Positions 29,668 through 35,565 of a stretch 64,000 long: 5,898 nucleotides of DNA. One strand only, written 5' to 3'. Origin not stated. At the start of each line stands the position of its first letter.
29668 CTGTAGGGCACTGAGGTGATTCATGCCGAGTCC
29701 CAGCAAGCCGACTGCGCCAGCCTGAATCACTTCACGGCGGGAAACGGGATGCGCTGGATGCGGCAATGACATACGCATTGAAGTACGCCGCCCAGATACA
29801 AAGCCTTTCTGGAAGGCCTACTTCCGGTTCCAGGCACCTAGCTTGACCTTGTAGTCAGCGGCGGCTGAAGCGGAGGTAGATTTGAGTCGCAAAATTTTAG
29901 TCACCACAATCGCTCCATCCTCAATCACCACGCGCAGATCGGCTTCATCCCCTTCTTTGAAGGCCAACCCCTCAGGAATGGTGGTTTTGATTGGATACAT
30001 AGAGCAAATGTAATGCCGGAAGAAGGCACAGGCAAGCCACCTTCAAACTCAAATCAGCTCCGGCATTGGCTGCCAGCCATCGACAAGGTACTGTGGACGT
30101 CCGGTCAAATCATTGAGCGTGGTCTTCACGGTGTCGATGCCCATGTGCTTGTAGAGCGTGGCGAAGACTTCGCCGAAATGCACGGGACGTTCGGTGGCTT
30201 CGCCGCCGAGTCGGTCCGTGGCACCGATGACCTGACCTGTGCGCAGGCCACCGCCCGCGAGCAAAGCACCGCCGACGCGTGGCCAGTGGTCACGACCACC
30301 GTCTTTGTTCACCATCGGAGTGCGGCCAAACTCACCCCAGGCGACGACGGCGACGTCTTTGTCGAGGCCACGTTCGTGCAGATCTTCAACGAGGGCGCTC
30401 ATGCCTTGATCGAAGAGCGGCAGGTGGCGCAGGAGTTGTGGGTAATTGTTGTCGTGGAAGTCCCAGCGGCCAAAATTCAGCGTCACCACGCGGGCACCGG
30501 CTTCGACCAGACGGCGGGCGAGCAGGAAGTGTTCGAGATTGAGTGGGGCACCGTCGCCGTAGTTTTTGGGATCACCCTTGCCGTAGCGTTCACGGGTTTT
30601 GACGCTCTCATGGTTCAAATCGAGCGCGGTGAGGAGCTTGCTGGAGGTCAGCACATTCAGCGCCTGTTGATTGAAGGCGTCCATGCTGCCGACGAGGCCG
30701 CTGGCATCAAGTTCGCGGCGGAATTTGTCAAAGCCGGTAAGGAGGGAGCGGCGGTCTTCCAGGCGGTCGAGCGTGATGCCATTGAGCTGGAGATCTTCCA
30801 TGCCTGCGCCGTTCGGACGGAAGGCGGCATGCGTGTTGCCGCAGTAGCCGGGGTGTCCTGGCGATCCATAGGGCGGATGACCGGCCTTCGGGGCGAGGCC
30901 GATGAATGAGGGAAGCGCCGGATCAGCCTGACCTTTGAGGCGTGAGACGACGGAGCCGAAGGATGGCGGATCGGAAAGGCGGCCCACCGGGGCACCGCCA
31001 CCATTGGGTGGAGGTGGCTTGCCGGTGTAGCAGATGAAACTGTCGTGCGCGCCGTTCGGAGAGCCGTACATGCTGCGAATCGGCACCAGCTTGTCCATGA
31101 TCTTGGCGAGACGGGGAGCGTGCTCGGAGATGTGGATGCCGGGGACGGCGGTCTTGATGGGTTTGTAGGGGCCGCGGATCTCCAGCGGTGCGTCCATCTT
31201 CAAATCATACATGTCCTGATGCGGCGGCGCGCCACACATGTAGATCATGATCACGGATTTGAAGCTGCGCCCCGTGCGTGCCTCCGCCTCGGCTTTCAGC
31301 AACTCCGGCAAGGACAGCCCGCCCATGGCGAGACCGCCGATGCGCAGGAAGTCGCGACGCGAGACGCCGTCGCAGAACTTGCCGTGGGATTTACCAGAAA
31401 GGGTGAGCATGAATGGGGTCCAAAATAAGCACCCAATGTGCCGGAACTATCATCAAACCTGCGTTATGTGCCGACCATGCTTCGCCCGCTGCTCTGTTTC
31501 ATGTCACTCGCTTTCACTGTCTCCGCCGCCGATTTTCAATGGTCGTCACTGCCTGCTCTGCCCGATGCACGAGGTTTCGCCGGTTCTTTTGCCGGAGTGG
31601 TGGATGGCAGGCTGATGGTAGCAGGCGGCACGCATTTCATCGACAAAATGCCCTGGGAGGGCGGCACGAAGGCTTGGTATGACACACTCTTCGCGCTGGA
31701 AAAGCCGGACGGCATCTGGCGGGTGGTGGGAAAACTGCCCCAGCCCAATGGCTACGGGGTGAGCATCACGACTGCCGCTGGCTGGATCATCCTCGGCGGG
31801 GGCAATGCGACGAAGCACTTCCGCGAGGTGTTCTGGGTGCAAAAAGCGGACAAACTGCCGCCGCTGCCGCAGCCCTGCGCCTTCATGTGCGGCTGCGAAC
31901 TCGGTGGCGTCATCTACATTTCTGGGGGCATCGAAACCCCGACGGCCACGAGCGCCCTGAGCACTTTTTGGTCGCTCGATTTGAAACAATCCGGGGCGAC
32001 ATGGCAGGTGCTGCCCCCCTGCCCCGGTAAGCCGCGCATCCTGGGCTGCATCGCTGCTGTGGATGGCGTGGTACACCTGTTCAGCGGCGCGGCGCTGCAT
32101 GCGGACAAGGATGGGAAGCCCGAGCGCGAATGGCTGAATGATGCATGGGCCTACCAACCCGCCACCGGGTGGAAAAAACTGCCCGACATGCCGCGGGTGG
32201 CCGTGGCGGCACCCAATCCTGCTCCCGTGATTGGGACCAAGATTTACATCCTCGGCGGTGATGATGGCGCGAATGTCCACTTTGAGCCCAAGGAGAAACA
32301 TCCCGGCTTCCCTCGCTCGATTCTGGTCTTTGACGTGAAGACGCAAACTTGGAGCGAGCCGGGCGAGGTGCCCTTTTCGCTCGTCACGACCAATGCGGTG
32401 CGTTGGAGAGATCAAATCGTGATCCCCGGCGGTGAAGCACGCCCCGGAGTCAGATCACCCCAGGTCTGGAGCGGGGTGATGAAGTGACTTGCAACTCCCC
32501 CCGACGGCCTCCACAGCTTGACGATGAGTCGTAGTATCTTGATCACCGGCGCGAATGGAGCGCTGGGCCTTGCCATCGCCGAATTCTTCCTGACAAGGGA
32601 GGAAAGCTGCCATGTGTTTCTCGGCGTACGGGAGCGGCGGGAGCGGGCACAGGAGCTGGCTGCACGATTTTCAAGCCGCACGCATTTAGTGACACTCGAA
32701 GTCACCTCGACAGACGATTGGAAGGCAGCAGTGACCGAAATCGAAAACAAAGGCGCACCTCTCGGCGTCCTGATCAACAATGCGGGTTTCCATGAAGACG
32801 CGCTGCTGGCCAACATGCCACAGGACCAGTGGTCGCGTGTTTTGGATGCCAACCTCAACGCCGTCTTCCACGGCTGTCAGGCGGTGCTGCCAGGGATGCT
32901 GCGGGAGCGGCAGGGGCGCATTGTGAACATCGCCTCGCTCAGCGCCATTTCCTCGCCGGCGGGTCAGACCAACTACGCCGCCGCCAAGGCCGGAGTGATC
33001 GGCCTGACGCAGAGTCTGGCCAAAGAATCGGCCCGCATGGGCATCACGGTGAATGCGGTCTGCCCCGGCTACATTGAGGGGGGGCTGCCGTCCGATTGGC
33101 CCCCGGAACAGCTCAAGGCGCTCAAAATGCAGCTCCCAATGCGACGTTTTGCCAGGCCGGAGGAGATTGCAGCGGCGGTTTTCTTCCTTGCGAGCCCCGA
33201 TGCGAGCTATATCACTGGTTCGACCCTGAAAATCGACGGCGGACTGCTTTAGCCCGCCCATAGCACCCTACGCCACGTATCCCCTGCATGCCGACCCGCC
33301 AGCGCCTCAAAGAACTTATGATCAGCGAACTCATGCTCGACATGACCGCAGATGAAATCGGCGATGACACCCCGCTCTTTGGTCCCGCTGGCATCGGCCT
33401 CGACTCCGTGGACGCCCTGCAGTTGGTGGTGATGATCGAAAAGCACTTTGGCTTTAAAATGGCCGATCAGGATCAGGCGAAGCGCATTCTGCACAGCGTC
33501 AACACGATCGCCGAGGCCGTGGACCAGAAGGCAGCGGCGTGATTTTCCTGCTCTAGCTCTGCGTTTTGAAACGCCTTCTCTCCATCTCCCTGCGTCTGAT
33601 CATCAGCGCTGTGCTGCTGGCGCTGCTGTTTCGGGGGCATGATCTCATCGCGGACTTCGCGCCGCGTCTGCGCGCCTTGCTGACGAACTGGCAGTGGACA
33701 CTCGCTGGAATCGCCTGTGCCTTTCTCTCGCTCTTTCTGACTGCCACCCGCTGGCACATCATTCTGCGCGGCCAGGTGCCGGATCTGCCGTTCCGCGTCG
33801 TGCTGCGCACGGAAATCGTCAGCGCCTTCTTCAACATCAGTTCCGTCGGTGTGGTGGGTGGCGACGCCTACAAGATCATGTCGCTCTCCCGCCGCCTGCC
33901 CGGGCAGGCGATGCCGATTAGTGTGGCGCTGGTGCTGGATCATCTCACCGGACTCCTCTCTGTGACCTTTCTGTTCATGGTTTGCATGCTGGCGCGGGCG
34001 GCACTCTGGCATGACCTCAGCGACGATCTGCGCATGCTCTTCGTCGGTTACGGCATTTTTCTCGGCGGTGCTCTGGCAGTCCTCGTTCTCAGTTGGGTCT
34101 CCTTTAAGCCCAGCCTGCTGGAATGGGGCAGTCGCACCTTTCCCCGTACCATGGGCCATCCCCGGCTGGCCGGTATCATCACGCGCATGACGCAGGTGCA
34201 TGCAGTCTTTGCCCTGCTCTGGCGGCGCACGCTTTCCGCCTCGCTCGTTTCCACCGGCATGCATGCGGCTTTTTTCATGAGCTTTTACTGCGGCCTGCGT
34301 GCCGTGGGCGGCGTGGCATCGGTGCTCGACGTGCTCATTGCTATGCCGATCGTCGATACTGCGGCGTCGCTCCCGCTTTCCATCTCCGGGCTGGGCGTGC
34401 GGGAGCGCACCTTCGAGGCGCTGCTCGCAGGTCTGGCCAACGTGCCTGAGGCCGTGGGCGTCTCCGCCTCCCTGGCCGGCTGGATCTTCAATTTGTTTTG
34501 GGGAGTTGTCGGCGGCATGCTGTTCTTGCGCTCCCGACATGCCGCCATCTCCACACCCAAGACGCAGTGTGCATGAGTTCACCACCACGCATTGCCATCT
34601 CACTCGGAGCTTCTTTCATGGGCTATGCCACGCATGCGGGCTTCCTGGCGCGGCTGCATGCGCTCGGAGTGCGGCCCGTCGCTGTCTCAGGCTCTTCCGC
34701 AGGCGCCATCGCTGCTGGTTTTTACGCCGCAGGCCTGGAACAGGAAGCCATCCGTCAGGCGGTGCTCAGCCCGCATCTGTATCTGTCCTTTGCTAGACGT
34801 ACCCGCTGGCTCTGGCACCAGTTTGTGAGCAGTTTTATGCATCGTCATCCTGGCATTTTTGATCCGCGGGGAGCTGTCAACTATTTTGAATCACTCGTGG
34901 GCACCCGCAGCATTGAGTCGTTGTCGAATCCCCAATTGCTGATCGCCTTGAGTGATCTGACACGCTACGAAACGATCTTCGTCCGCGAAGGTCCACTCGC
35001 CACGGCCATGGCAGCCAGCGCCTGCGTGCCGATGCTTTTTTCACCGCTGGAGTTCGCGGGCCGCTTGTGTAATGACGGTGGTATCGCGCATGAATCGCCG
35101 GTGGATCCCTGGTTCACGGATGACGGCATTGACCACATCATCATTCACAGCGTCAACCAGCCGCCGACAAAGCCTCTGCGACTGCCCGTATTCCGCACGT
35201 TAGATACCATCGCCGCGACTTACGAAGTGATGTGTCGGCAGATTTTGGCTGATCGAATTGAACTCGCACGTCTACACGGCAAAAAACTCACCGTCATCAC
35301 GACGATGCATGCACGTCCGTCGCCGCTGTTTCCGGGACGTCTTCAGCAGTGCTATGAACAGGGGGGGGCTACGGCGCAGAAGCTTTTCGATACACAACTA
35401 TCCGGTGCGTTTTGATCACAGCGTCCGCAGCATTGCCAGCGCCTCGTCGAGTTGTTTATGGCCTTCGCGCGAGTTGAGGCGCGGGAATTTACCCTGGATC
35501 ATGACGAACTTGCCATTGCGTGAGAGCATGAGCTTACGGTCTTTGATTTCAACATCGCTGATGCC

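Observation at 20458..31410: Seven-gene co-directional locus: 3x DUF1501, AbrB-like ORF, DUF1549/DUF1553, IPT/PPC protein, PSCyt1-WD40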

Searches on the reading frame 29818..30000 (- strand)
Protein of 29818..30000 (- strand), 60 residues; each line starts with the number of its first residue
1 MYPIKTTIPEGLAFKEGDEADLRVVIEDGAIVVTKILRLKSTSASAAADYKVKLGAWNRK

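Call 5: search_protein_families(library=pfam, proteins=[window:29818-30000:-], max_evalue=0.01)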
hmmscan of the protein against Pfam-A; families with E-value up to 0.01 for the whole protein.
window:29818-30000:- (60 aa): 0 families

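Call 19: search_protein_families(library=pfam, proteins=[window:29818-30000:-], max_evalue=10)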
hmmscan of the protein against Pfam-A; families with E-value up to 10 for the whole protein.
window:29818-30000:- (60 aa): 1 family
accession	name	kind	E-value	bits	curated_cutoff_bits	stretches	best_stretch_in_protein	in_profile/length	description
PF09518.16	RE_HindIII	-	0.016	14.9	25.3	1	16-57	86-128/285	HindIII restriction endonuclease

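Call 50: search_solved_structures(query=A6, max_evalue=10, show_alignments=3)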
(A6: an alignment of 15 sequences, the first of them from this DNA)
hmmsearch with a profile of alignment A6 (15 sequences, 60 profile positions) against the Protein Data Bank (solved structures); distinct sequences matched with E-value up to 10: 8.
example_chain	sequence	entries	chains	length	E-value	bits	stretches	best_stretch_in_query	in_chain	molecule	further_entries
4bkg_A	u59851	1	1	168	0.026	17.6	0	16-41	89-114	SMALL UBIQUITIN-RELATED MODIFIER 2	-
2awt_A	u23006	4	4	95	0.66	13.1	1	10-42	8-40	Small ubiquitin-related modifier 2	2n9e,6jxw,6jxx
2d07_B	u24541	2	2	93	0.67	13.1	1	10-42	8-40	Ubiquitin-like protein SMT3B | Small ubiquitin-related modifier 2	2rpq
1wz0_A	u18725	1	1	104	0.86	12.7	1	10-42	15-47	Ubiquitin-like protein SMT3B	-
2n1w_A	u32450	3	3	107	0.91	12.7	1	10-42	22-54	Small ubiquitin-related modifier 2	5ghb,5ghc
4z07_A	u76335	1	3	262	1.3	12.1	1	1-35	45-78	cGMP-dependent protein kinase 1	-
7ssb_A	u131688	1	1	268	1.4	12.1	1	1-35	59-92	cGMP-dependent protein kinase 1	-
7mbj_A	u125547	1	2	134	1.4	12.1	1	1-35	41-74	cGMP-dependent protein kinase 1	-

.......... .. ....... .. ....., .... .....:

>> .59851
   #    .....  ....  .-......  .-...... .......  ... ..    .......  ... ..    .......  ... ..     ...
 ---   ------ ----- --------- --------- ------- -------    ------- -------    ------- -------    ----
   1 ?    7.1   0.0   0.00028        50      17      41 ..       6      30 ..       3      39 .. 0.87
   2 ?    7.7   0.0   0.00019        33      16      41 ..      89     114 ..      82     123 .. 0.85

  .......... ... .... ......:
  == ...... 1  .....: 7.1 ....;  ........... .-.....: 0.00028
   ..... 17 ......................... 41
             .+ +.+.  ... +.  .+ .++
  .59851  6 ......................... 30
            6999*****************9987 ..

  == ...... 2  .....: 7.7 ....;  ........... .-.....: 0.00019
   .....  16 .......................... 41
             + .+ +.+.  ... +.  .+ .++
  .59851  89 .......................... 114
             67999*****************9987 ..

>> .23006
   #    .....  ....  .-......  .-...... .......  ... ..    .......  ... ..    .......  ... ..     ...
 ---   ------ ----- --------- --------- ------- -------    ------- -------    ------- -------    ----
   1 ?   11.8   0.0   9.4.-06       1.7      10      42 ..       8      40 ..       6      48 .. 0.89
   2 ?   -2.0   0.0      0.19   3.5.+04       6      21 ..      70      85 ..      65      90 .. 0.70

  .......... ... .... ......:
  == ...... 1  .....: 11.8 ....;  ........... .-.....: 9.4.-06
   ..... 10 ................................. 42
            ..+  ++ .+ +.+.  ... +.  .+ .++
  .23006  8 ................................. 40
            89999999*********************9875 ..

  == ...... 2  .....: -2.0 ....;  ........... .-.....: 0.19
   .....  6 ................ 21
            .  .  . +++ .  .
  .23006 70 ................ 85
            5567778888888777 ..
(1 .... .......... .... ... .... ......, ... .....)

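Call 65: search_protein_families(library=ncbifam, proteins=[window:29818-30000:-], max_evalue=0.01)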
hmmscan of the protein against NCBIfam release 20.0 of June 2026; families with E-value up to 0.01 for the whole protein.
window:29818-30000:- (60 aa): 0 families

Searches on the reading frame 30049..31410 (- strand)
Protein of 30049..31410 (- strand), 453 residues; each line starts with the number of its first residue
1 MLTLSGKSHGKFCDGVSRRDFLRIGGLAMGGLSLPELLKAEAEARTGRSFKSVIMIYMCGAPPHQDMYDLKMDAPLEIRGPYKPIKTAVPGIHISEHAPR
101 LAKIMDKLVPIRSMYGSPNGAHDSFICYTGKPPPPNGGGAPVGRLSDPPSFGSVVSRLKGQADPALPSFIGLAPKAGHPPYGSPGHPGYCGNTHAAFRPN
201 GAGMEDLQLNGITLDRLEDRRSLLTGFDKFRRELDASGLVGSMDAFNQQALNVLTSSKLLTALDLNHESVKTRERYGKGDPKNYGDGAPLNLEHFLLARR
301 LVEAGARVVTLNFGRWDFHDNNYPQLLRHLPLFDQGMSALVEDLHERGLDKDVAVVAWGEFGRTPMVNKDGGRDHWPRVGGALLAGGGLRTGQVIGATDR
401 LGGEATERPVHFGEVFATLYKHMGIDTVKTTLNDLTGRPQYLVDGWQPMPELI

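Call 5: search_protein_families(library=pfam, proteins=[window:30049-31410:-], max_evalue=0.01)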
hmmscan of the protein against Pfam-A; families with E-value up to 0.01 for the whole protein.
window:30049-31410:- (453 aa): 1 family
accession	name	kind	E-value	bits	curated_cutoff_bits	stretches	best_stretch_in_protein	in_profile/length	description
PF07394.17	DUF1501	-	2.2e-79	267.9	27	1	51-452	2-389/390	Protein of unknown function (DUF1501)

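Call 65: search_protein_families(library=ncbifam, proteins=[window:30049-31410:-], max_evalue=0.01)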
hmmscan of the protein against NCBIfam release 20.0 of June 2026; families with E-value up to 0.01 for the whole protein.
window:30049-31410:- (453 aa): 0 families

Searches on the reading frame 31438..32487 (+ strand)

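Call 6: search_protein_families(library=pfam, proteins=[window:31438-32487:+], max_evalue=0.01)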
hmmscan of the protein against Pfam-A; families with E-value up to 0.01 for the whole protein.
window:31438-32487:+ (349 aa): 9 families
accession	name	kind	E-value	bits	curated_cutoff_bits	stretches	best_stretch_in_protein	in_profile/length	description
PF24996.1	NANM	-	2.5e-35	122.4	45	3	27-127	221-333/350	N-acetylneuraminate epimerase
PF01344.31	Kelch_1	-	1.7e-13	50.2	20.1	2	262-307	7-41/46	Kelch motif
PF24681.1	Kelch_KLHDC2_KLHL20_DRC7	-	2e-13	50.6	50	1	144-332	48-221/221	KLHDC2/KLHL20/DRC7 Kelch-repeats domain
PF25210.1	Kelch_FKB95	-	3.1e-10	40.6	70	1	245-307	70-122/268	FKB95, Kelch-repeats domain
PF13415.12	Kelch_3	-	6e-10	39.5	22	1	156-202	1-42/48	Galactose oxidase, central domain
PF13964.12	Kelch_6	-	1.1e-09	38.4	25.3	1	156-200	11-50/50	Kelch motif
PF07646.21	Kelch_2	-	2.1e-09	37.3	21.3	0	264-312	9-48/48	Kelch motif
PF24981.1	Beta-prop_ATRN-LZTR1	-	1.9e-06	27.8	50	1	158-278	161-283/289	Attractin/LZTR1 beta-propeller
PF13418.12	Kelch_4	-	0.00016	22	21.6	0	153-196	8-48/49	Galactose oxidase, central domain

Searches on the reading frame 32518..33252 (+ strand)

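Call 6: search_protein_families(library=pfam, proteins=[window:32518-33252:+], max_evalue=0.01)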
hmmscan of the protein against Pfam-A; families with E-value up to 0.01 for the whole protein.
window:32518-33252:+ (244 aa): 5 families
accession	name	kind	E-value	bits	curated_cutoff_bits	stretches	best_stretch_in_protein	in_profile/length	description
PF13561.12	adh_short_C2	-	2.1e-54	185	27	1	15-243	7-235/236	Enoyl-(Acyl carrier protein) reductase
PF00106.31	adh_short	-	3.1e-48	164.3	26.6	1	7-189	3-185/195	short chain dehydrogenase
PF08659.16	KR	-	1.7e-18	67.6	22.6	1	7-169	3-165/180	KR domain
PF13460.12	NAD_binding_10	-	0.0011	19.2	27.2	1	11-75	1-61/184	NAD(P)H-binding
PF01370.27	Epimerase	-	0.0023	17.9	20.9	1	7-74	1-62/240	NAD dependent epimerase/dehydratase family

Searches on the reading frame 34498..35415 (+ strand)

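Call 66: search_protein_families(library=pfam, proteins=[window:34498-35415:+], max_evalue=0.0001)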
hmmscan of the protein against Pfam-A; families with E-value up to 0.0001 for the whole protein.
window:34498-35415:+ (305 aa): 1 family
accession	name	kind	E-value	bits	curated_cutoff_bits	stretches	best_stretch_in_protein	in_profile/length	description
PF01734.28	Patatin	-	1.1e-20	75.1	27.7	1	40-203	7-188/191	Patatin-like phospholipase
